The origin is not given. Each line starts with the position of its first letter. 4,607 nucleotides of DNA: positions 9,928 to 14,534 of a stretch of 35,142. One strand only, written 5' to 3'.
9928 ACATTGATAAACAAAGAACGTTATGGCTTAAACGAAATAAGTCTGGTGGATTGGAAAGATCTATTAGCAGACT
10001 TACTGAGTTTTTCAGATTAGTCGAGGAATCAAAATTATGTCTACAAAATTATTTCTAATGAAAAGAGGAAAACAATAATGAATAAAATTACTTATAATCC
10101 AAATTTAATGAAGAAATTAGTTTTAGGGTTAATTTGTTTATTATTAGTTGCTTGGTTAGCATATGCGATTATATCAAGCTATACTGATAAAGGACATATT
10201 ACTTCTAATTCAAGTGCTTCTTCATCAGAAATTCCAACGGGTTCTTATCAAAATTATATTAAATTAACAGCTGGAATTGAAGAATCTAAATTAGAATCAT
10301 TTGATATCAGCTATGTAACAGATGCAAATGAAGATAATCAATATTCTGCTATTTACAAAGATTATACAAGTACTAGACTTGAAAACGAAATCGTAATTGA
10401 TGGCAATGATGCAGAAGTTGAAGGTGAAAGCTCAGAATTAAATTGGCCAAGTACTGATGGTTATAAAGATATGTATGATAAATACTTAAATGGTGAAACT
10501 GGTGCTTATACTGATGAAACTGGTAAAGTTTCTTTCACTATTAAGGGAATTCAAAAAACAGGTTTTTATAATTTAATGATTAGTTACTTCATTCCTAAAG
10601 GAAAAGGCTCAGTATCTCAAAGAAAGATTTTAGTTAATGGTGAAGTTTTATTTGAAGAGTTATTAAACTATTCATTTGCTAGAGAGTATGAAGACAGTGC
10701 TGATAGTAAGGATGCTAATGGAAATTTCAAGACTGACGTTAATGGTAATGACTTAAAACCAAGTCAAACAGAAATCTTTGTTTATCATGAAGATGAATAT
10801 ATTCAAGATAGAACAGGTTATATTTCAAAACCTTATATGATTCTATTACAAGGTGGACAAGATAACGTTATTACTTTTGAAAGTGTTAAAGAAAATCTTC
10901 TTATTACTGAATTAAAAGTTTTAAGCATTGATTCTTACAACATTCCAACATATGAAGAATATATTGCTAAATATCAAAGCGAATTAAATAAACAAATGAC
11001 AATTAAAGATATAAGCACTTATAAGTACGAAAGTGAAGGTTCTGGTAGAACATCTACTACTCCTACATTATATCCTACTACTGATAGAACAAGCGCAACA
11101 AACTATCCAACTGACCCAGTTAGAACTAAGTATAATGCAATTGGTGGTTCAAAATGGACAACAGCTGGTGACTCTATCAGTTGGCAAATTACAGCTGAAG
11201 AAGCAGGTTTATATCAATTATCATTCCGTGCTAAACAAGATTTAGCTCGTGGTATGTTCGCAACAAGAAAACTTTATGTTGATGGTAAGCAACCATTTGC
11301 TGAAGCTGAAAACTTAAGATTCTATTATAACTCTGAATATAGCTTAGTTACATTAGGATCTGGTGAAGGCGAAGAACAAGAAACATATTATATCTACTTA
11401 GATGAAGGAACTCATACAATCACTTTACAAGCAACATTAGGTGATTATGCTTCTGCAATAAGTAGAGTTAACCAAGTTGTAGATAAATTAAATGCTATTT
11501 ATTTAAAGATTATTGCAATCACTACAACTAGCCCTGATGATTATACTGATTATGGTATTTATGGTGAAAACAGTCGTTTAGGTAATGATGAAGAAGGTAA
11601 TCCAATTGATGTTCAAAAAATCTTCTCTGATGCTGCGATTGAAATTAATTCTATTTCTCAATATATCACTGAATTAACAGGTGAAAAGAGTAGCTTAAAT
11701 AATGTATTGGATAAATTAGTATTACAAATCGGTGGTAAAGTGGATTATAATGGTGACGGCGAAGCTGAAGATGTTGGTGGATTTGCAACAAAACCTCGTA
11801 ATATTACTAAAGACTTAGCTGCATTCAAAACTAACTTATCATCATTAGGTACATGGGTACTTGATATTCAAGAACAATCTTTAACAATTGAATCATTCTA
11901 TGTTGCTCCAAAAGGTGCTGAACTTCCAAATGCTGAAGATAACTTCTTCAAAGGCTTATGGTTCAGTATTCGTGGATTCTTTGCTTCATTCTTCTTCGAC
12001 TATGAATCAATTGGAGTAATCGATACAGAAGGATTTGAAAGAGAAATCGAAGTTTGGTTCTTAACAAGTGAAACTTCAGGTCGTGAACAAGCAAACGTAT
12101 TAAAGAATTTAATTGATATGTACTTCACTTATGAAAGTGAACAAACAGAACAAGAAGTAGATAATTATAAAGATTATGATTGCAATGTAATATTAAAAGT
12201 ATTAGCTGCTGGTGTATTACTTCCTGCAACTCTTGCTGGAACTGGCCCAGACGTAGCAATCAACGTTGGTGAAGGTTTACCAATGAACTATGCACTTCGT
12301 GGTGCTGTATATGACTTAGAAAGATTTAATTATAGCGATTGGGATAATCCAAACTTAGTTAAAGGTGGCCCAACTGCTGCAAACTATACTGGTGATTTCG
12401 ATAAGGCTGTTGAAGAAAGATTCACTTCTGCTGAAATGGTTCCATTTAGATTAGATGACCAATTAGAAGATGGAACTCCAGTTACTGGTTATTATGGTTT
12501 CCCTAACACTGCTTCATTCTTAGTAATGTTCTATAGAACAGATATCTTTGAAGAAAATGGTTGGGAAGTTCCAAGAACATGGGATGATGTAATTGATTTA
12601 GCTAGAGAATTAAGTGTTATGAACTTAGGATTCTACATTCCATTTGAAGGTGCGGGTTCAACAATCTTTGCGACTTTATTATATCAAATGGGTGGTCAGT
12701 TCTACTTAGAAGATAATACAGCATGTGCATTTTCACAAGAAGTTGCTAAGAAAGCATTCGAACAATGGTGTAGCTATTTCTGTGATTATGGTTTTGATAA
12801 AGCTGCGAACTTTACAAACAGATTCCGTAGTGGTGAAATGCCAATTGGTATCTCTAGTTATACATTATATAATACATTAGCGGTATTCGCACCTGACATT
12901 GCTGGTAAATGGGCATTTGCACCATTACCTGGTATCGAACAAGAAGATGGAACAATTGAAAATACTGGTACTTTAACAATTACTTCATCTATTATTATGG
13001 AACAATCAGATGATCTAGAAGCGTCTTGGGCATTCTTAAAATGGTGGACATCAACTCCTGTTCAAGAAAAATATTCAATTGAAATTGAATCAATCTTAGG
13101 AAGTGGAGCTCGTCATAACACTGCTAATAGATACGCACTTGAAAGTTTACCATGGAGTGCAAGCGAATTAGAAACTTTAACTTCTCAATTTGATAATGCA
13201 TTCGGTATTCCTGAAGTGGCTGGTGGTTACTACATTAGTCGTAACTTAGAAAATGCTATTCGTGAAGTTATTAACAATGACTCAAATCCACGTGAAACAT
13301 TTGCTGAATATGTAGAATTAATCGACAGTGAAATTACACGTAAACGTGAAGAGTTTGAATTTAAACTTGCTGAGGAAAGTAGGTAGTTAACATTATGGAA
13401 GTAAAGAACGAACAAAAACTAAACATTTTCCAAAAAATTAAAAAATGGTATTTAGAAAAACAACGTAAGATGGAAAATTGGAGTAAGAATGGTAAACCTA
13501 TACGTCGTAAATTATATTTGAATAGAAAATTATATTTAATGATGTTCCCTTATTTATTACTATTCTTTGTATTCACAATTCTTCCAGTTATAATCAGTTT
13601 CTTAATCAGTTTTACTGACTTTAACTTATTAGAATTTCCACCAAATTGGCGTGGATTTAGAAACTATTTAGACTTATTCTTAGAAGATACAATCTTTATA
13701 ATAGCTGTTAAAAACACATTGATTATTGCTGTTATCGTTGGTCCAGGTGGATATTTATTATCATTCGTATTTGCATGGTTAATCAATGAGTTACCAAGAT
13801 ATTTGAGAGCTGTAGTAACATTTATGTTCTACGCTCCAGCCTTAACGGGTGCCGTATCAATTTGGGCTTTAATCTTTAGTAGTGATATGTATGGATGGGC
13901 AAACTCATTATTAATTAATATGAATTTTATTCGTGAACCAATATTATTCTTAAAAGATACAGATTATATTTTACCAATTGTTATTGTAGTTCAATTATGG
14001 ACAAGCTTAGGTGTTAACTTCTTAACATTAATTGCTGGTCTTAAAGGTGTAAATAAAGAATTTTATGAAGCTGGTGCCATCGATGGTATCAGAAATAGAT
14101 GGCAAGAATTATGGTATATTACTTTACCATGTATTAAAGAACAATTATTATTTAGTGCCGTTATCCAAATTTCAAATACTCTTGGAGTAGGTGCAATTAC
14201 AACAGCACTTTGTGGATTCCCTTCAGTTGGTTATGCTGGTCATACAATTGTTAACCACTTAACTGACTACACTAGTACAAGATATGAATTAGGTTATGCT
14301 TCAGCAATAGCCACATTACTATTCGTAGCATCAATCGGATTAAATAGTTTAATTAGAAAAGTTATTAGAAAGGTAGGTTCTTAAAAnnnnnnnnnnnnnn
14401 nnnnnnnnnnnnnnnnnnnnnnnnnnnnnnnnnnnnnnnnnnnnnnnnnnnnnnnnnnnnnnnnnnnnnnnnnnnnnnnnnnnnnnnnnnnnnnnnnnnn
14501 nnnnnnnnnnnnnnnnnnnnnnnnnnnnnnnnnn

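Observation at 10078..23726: Atypical 13.6-kb sugar-ABC cassette: giant binding protein, two permease pairs, and three non-transporter envelope proteins between them, with no ATPase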

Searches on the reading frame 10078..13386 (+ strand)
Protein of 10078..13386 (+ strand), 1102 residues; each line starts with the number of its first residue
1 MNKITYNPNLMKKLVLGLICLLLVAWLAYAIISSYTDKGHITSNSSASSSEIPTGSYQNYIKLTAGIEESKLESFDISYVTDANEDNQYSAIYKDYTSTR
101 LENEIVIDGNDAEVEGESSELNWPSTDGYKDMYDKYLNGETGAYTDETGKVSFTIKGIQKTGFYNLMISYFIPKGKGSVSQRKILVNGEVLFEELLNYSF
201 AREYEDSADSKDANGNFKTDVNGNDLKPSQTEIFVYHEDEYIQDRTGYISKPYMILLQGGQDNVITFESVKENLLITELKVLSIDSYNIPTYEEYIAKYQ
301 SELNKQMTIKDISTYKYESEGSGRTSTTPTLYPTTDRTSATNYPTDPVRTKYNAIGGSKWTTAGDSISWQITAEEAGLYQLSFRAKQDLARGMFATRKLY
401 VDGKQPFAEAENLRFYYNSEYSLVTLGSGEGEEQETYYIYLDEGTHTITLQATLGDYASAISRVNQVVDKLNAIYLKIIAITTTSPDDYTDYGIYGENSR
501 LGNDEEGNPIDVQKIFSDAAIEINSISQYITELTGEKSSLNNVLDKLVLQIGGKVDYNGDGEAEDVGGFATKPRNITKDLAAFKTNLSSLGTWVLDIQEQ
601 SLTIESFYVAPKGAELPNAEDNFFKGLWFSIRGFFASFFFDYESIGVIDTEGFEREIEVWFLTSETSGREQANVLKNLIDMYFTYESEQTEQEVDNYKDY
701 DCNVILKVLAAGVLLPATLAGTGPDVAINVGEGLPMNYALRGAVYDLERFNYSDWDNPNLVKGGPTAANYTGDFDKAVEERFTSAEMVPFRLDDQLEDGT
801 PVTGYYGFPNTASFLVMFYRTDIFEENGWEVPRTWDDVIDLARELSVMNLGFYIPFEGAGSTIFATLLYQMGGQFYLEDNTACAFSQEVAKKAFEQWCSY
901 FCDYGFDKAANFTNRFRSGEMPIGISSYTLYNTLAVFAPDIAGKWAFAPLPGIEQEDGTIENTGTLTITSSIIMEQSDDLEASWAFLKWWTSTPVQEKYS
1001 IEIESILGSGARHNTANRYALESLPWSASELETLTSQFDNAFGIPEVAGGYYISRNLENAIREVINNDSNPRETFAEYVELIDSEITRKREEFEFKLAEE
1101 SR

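Call 3: search_protein_families(library=pfam, proteins=[window:10078-13386:+], max_evalue=0.01)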
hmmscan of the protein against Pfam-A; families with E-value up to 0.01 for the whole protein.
window:10078-13386:+ (1102 aa): 3 families
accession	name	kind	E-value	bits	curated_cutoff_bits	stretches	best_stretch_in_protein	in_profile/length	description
PF13416.11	SBP_bac_8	-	3.1e-17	63.7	27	1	718-1001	32-254/279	Bacterial extracellular solute-binding protein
PF01547.30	SBP_bac_1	-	8.1e-16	59.3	26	1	690-997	10-307/307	Bacterial extracellular solute-binding protein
PF16990.11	CBM_35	-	0.00018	22.2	28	0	136-194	23-77/121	Carbohydrate binding module (family 35)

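Call 7: search_protein_families(library=ncbifam, proteins=[window:10078-13386:+], max_evalue=0.001)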
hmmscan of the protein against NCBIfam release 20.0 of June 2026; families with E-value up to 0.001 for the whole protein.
window:10078-13386:+ (1102 aa): 2 families
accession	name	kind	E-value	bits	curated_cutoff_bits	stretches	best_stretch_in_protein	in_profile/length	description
TIGR03850.1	bind_CPR_0540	equivalog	4.8e-08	32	299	1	811-895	157-245/437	carbohydrate ABC transporter substrate-binding protein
TIGR03851.1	chitin_NgcE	equivalog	1.3e-05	24.4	399.65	1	816-850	164-198/450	N-acetylglucosamine/diacetylchitobiose ABC transporter substrate-binding protein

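Call 24: search_solved_structures(query=window:10078-13386:+, max_evalue=1)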
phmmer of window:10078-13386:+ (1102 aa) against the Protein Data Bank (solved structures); distinct sequences matched with E-value up to 1: 35.
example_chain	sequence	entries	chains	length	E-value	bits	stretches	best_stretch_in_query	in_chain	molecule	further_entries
5ysb_A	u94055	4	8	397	1.5e-10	43.1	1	805-962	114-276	Lin1841 protein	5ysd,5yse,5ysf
9h0n_A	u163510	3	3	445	5e-08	34.7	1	813-987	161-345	Extracellular solute-binding protein, family 1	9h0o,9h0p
6hur_A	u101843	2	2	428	4.8e-06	28.2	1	804-992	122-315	ABC transporter substrate-binding protein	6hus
3jzj_A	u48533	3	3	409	2.1e-05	26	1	805-1006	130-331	Acarbose/maltose binding protein GacH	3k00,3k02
3k01_A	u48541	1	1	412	2.1e-05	26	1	805-1006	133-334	Acarbose/maltose binding protein GacH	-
5ci5_A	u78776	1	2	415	0.00016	23.1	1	806-1073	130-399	Extracellular solute-binding protein family 1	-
7c0y_A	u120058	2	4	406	0.00063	21.2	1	805-890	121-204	Sugar ABC transporter, periplasmic sugar-binding protein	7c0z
7c1b_A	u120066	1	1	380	0.00064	21.1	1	805-889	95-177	Sugar ABC transporter, periplasmic sugar-binding protein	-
7c14_A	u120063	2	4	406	0.0007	21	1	805-890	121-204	Sugar ABC transporter, periplasmic sugar-binding protein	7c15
7c0f_A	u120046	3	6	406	0.0007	21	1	805-890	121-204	Sugar ABC transporter, periplasmic sugar-binding protein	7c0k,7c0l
7c0o_A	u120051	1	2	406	0.0007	21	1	805-890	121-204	Sugar ABC transporter, periplasmic sugar-binding protein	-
7c0r_A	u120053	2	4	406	0.0007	21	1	805-890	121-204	Sugar ABC transporter, periplasmic sugar-binding protein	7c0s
7c0t_A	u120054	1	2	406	0.0007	21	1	805-890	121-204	Sugar ABC transporter, periplasmic sugar-binding protein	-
7c0x_A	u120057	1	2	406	0.00071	21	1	805-890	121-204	Sugar ABC transporter, periplasmic sugar-binding protein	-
7c16_A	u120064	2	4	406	0.00075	20.9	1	805-889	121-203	Sugar ABC transporter, periplasmic sugar-binding protein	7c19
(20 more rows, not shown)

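Call 37: find_homologous_proteins(query=window:10078-13386:+, max_evalue=0.00001)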
Query window:10078-13386:+ (1102 aa): 170 proteins with E <= 0.00001 among 8000 candidates; the best 120 are listed.
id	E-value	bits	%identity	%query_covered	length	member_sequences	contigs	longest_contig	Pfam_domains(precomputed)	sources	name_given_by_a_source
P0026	0.0e+0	2408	96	100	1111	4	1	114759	PF13416.12,PF01547.31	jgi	-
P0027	0.0e+0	2204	87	100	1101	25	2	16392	PF13416.12,PF01547.31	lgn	-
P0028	0.0e+0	2038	81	100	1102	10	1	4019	PF13416.12,PF01547.31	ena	-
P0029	0.0e+0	1708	70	100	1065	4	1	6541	PF13416.12,PF01547.31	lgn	-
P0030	0.0e+0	1691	69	100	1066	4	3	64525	PF13416.12,PF01547.31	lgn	-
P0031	0.0e+0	1676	69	100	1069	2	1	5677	PF13416.12,PF16990.12,PF01547.31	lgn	-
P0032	0.0e+0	1659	68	99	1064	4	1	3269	PF01547.31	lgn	-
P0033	0.0e+0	1653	68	99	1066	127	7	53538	PF13416.12,PF01547.31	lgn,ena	-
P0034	0.0e+0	1641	67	100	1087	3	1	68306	PF13416.12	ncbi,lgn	-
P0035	0.0e+0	1614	66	100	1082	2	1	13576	PF13416.12,PF01547.31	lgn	-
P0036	0.0e+0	1541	63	100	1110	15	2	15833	PF13416.12,PF01547.31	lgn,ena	-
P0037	0.0e+0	1342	57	100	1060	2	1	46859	PF13416.12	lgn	-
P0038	0.0e+0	1339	58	100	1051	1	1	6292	PF13416.12,PF01547.31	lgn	-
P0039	0.0e+0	1323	57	100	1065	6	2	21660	PF13416.12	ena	-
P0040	0.0e+0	1319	56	100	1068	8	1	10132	PF13416.12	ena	-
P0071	1.9e-218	746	40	100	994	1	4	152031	PF13416.12,PF25275.2,PF01547.31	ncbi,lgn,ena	-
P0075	3.0e-216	739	42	86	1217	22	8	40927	PF13416.12,PF16871.12,PF01547.31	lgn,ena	-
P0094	6.2e-150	520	35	88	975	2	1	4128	PF16990.12,PF25275.2,PF01547.31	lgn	-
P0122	3.9e-131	457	32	87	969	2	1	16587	PF13416.12,PF16990.12,PF25275.2,PF01547.31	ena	-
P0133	5.9e-126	440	32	99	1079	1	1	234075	-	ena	-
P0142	1.1e-124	436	34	83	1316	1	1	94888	-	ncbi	-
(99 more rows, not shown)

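Call 59: search_protein_families(library=pfam, proteins=[P0071, P0075, P0094, P0122], max_evalue=0.01)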
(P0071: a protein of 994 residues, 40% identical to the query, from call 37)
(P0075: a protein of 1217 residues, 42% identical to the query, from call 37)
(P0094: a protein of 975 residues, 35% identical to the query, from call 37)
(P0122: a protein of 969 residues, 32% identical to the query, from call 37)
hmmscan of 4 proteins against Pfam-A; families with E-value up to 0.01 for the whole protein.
P0071 (994 aa): 4 families
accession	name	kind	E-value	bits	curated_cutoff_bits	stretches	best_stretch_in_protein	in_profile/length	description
PF13416.11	SBP_bac_8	-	6e-23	82.5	27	1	619-892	26-254/279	Bacterial extracellular solute-binding protein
PF01547.30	SBP_bac_1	-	9.5e-16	59.1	26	1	606-887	21-306/307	Bacterial extracellular solute-binding protein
PF25275.1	Golvesin_C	-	7.9e-06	26.4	31.6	0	84-136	21-71/132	Golvesin C-terminal domain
PF16990.11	CBM_35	-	0.002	18.9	28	0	95-146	25-73/121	Carbohydrate binding module (family 35)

P0075 (1217 aa): 3 families
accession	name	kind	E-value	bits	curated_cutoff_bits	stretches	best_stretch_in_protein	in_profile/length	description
PF01547.30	SBP_bac_1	-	2.9e-21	77.2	26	1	795-1108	22-306/307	Bacterial extracellular solute-binding protein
PF13416.11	SBP_bac_8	-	6.1e-19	69.3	27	1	809-1113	28-254/279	Bacterial extracellular solute-binding protein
PF16871.11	DUF5077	-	2.1e-05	25.1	24.6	0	479-530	20-68/122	Domain of unknown function (DUF5077)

P0094 (975 aa): 4 families
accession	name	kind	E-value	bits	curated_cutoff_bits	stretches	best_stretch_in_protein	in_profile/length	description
PF01547.30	SBP_bac_1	-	2.4e-18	67.6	26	1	584-860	6-307/307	Bacterial extracellular solute-binding protein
PF16990.11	CBM_35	-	6.5e-08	33.3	28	1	87-145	18-73/121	Carbohydrate binding module (family 35)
PF25275.1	Golvesin_C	-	4.3e-06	27.3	31.6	1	69-135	9-71/132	Golvesin C-terminal domain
PF11887.13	Mce4_CUP1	-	0.006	16.6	32.6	0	449-504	37-93/222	Cholesterol uptake porter CUP1 of Mce4, putative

P0122 (969 aa): 4 families
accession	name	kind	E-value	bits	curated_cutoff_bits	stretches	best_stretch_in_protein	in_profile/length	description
PF13416.11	SBP_bac_8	-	3.4e-18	66.9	27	1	578-871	5-254/279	Bacterial extracellular solute-binding protein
PF01547.30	SBP_bac_1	-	7.8e-15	56.1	26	1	569-866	8-306/307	Bacterial extracellular solute-binding protein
PF16990.11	CBM_35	-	2.4e-06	28.3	28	1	287-337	29-80/121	Carbohydrate binding module (family 35)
PF25275.1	Golvesin_C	-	2.3e-05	24.9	31.6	0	292-320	39-67/132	Golvesin C-terminal domain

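Call 83: find_encoding_contigs(protein=P0133, flank=10000, max_places=1)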
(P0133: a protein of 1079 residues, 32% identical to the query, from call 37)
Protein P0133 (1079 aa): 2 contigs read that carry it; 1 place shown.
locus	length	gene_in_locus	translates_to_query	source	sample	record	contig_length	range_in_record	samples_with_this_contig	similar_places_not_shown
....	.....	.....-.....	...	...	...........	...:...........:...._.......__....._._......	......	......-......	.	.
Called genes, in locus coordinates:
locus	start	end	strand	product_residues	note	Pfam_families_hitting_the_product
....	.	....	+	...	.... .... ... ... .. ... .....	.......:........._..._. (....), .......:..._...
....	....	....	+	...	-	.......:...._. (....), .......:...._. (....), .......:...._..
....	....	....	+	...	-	-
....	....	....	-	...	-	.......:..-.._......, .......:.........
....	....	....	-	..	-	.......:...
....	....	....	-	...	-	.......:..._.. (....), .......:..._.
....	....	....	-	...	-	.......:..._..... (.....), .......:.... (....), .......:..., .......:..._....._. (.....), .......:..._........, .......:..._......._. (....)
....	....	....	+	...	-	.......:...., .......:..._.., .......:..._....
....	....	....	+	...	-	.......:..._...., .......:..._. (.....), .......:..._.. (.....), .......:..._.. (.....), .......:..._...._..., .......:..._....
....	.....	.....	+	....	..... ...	-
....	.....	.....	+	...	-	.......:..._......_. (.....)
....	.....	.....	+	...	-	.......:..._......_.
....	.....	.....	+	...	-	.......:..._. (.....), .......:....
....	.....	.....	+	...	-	-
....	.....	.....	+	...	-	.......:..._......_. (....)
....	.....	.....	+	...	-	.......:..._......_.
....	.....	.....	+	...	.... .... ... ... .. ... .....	-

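Call 84: find_encoding_contigs(protein=P0142, flank=10000, max_places=1)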
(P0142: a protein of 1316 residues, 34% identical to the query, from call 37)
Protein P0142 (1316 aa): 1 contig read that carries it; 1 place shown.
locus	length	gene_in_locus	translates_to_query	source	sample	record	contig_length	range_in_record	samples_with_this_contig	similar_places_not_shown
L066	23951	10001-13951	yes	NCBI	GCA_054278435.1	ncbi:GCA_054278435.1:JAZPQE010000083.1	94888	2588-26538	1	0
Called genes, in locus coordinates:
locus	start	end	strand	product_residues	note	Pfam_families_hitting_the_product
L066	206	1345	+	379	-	PF04055:Radical_SAM, PF06969:HemN_C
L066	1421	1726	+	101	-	PF06949:DUF1292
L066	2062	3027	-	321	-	PF00575:S1 (weak)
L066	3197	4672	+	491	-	PF03323:GerA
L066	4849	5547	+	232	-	PF27840:ScmC (weak)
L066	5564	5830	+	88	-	PF05402:PqqD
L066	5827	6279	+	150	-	-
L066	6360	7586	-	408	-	PF17785:PUA_3, PF10672:Methyltrans_SAM, PF02475:TRM5-TYW2_MTfase, PF03602:Cons_hypoth95, PF05175:MTS, PF13847:Methyltransf_31, PF09445:Methyltransf_15 (weak), PF13649:Methyltransf_25 (weak)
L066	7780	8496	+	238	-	PF02463:SMC_N, PF00005:ABC_tran, PF13304:AAA_21 (faint)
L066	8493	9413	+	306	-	PF01458:SUFBD_core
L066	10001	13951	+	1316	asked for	-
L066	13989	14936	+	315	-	PF00528:BPD_transp_1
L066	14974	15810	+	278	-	PF00528:BPD_transp_1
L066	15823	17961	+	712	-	PF01436:NHL (faint), PF00515:TPR_1 (faint), PF07719:TPR_2 (faint), PF13432:TPR_16, PF04893:Yip1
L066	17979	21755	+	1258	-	PF18952:DUF5696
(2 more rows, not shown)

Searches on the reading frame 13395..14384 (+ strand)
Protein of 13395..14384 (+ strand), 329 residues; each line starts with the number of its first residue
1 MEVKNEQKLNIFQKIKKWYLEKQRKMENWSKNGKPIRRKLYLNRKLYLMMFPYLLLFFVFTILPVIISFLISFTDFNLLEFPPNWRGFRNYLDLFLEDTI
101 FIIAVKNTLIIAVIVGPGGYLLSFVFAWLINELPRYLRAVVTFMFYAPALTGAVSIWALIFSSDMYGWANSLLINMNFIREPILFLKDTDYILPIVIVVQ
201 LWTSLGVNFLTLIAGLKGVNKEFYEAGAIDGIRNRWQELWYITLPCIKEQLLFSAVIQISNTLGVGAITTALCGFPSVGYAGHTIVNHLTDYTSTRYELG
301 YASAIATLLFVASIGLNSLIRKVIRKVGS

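Call 3: search_protein_families(library=pfam, proteins=[window:13395-14384:+], max_evalue=0.01)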
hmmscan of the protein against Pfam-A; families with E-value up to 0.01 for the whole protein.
window:13395-14384:+ (329 aa): 1 family
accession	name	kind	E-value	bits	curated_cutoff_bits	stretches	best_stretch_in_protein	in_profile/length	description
PF00528.27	BPD_transp_1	-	1.4e-09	38.4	26.4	1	122-326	4-181/184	Binding-protein-dependent transport system inner membrane component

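Call 7: search_protein_families(library=ncbifam, proteins=[window:13395-14384:+], max_evalue=0.001)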
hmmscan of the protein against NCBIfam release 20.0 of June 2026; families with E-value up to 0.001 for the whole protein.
window:13395-14384:+ (329 aa): 6 families
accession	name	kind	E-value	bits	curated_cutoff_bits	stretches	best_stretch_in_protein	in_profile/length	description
NF007852.0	PRK10561.1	equivalog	6.2e-12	46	335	1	46-316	14-280/295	sn-glycerol-3-phosphate ABC transporter permease UgpA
NF040931.1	ABC_arch_GlcT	equivalog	3.6e-11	43.2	360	1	55-313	6-260/278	glucose ABC transporter permease GlcT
NF007044.0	PRK09497.1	equivalog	1e-08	35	348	1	44-310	9-263/285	spermidine/putrescine ABC transporter permease PotB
TIGR01581.1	Mo_ABC_porter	hypoth_equivalog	2e-05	24.2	210.3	1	196-312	106-218/225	ABC transporter permease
TIGR00969.1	3a0106s02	subfamily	0.00013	21.6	240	1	58-314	20-260/272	sulfate ABC transporter permease subunit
TIGR02140.1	permease_CysW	equivalog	0.00043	19.9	329.1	1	54-314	10-246/261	sulfate ABC transporter permease subunit CysW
